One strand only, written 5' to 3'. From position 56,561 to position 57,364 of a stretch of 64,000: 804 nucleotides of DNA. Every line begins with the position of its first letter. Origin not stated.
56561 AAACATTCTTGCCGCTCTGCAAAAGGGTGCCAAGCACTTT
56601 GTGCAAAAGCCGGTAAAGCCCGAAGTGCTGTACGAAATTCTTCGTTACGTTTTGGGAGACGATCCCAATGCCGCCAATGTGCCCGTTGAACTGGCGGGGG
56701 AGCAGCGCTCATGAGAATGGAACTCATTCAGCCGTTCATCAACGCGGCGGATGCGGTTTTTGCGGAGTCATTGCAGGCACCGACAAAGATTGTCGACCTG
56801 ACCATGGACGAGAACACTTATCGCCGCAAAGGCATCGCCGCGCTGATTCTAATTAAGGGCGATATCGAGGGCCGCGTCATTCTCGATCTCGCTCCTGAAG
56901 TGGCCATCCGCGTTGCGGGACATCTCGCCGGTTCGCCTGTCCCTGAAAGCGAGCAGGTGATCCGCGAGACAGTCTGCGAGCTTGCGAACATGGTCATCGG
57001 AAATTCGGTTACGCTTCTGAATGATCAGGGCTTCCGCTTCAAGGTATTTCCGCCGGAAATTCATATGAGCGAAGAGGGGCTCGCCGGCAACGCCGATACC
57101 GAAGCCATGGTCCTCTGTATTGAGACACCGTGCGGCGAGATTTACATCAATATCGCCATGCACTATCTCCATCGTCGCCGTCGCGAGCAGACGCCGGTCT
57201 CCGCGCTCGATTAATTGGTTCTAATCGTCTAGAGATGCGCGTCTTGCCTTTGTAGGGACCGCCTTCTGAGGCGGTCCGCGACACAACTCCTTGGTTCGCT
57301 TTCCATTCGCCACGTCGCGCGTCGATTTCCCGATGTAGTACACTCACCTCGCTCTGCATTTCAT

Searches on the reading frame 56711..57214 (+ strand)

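Call 5: search_protein_families(library=pfam, proteins=[window:56711-57214:+], max_evalue=0.01)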
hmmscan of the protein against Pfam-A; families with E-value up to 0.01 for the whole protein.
window:56711-57214:+ (167 aa): 2 families
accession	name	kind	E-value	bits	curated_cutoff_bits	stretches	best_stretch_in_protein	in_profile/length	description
PF13690.11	CheX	-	4.2e-14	52.8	27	1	42-124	1-79/94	Chemotaxis phosphatase CheX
PF04509.17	CheC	-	7.7e-05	23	22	1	87-118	5-37/38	CheC-like family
